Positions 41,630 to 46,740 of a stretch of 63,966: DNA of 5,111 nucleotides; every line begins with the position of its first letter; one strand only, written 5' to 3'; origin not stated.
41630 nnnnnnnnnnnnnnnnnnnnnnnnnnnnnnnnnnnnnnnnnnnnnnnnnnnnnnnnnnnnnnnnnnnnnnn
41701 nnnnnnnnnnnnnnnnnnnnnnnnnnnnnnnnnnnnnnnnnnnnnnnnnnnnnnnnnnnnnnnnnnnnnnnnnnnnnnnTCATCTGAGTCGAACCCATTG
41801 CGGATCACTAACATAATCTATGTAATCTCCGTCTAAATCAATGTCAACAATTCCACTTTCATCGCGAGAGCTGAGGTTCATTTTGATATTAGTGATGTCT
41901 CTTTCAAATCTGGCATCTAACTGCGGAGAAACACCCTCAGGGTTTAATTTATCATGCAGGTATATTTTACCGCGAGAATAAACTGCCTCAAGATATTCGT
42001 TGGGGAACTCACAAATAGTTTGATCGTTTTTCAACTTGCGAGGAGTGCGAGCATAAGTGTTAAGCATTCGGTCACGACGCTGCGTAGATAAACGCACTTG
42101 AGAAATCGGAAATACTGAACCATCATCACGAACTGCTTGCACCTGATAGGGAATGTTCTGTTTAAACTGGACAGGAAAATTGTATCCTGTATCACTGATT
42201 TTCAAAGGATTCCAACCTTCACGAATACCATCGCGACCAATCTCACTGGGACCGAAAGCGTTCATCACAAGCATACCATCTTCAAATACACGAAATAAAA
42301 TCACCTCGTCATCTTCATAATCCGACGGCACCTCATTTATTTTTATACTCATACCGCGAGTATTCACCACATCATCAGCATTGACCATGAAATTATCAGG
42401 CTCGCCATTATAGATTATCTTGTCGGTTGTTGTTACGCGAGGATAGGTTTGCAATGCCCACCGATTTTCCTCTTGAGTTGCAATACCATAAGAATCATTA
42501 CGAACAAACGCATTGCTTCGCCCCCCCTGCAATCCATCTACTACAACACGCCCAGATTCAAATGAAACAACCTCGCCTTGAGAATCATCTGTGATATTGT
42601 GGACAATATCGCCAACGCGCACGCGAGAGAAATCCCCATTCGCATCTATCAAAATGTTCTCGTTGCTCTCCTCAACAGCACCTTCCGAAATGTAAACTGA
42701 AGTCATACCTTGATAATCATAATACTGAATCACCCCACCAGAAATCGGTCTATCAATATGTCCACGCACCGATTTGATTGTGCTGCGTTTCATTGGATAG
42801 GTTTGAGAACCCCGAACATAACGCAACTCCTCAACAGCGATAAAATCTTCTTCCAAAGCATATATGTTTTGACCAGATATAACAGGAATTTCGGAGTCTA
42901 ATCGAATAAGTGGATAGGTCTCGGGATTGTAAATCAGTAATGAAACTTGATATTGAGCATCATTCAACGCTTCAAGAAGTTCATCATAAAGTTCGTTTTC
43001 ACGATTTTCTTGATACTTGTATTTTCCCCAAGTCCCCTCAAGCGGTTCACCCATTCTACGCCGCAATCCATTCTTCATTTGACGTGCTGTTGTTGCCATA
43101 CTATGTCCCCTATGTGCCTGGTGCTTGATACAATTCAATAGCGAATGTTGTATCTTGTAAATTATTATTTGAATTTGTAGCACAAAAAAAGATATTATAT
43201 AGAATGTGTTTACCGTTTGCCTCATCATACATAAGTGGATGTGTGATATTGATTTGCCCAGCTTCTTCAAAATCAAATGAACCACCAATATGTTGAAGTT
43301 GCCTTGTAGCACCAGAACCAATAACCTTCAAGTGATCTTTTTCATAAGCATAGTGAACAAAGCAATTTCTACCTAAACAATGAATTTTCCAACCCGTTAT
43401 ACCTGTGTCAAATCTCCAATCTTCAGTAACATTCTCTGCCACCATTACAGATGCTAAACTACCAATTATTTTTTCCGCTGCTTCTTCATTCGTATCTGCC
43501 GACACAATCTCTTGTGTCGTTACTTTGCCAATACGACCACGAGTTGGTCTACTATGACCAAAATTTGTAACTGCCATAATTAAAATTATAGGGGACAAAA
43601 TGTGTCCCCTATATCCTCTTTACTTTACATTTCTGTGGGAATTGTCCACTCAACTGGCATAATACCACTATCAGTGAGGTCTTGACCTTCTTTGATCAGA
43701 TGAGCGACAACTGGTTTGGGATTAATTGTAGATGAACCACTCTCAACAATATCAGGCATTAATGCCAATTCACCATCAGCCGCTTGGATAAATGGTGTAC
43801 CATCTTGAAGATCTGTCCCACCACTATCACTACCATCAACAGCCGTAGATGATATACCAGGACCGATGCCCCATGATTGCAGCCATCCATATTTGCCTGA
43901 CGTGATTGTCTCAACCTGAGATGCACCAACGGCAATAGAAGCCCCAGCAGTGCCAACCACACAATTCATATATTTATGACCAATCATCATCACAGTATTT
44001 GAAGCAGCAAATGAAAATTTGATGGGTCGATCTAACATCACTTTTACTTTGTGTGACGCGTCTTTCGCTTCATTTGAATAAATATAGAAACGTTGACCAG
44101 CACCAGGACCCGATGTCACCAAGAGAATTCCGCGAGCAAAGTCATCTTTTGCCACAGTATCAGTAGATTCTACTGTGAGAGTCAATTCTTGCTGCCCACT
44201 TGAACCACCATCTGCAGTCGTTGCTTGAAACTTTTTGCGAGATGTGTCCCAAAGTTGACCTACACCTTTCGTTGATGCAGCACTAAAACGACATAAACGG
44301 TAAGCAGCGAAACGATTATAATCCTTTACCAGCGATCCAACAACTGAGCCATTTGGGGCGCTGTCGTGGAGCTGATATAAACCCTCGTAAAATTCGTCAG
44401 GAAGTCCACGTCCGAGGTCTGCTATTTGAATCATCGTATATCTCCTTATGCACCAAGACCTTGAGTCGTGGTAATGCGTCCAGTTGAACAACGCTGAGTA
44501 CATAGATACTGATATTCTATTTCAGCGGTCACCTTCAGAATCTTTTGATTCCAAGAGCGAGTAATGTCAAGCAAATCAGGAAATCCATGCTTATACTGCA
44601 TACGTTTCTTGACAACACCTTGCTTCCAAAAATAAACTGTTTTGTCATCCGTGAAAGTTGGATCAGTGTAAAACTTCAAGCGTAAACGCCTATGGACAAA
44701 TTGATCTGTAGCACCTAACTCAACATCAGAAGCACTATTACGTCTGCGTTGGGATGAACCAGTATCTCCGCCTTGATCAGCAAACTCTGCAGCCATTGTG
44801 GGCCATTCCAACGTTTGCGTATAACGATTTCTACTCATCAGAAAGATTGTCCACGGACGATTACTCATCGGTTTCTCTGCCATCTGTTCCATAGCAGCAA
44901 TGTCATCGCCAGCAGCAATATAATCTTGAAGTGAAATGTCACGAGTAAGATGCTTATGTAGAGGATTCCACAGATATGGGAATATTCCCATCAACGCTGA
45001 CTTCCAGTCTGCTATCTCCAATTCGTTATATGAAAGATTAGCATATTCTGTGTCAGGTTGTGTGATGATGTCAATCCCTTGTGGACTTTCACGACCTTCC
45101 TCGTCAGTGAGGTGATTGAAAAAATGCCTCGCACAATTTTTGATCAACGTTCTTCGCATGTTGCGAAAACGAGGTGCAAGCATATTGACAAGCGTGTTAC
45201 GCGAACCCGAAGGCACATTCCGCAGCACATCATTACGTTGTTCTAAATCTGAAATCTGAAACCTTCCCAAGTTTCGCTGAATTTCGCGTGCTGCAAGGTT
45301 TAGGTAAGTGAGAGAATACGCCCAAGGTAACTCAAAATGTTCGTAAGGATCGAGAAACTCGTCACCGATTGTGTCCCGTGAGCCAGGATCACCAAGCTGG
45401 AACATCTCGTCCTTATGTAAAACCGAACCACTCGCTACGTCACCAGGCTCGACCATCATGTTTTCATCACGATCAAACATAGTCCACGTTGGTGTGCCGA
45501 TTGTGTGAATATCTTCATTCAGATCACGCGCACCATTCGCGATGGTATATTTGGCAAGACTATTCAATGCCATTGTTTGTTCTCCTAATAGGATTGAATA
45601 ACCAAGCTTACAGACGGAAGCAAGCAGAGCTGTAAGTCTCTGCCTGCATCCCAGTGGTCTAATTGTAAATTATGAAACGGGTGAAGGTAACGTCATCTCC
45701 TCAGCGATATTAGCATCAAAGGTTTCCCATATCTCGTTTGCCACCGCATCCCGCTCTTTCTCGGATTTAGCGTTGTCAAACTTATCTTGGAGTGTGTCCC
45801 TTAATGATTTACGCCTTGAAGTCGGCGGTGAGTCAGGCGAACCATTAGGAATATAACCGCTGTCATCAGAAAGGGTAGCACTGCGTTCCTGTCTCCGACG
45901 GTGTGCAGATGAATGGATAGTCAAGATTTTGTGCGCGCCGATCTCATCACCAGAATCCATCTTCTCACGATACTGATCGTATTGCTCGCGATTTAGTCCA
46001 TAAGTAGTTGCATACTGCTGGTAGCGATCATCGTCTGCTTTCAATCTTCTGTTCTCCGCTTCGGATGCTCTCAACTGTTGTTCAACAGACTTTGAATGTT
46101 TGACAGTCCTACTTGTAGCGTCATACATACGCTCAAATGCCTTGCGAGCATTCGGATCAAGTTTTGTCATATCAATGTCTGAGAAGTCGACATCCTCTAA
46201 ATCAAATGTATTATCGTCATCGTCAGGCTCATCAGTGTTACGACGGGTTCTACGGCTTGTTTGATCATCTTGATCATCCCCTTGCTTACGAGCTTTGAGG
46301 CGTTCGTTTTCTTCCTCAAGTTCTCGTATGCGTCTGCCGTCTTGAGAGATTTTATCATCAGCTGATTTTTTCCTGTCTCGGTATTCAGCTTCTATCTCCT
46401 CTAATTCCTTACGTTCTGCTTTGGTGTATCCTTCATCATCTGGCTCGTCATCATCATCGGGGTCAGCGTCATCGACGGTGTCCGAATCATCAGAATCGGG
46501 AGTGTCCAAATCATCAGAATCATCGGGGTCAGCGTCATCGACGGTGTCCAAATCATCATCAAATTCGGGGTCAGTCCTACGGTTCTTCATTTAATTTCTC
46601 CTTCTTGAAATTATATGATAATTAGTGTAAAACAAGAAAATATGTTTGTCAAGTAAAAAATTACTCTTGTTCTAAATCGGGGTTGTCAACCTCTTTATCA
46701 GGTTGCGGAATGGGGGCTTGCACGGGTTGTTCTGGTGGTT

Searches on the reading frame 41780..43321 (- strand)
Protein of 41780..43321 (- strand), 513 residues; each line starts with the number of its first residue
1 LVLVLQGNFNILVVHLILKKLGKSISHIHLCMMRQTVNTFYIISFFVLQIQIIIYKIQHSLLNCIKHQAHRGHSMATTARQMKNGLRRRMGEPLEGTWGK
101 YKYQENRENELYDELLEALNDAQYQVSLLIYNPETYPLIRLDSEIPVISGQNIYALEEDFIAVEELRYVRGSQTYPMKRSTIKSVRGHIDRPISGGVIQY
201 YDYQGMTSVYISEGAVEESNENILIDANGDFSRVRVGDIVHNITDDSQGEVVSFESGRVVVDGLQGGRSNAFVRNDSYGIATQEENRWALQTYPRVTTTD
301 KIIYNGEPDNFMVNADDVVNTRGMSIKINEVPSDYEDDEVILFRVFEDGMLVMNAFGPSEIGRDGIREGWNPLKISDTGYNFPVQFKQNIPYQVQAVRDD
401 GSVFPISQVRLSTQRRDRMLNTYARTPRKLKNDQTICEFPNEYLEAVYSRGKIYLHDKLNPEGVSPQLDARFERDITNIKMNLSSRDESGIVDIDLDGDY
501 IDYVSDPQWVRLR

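Call 13: search_protein_families(library=pfam, proteins=[window:41780-43321:-], max_evalue=0.01)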
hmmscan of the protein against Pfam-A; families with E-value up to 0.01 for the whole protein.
window:41780-43321:- (513 aa): 1 family
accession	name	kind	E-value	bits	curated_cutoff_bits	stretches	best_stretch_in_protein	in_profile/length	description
PF24175.2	SU10_adaptor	-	1.1e-06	29.7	27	0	77-183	1-87/194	SU10 adaptor protein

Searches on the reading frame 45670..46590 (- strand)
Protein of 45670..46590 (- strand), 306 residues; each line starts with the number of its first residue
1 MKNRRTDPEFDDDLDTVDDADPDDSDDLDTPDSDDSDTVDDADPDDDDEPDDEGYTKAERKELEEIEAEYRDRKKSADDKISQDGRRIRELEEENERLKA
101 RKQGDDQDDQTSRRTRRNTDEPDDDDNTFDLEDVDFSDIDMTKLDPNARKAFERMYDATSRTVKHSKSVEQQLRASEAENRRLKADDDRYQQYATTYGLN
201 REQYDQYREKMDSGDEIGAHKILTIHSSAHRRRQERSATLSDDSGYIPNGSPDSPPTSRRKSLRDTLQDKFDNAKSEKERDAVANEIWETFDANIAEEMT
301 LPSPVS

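Call 42: search_protein_families(library=phrogs, proteins=[window:45670-46590:-], max_evalue=0.01)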
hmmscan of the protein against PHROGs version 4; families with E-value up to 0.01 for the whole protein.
window:45670-46590:- (306 aa): 1 family
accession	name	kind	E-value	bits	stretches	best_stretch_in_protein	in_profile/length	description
phrog_2151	-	unknown function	0.001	19.9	1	127-215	23-110/212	-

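Call 64: search_protein_families(library=pfam, proteins=[window:45670-46590:-], max_evalue=0.05)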
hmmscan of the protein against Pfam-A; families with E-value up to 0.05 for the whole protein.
window:45670-46590:- (306 aa): 1 family
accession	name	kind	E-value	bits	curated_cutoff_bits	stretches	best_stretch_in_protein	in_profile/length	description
PF24245.1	INO80F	-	0.0045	17.5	25.1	0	86-102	10-26/47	INO80 complex subunit F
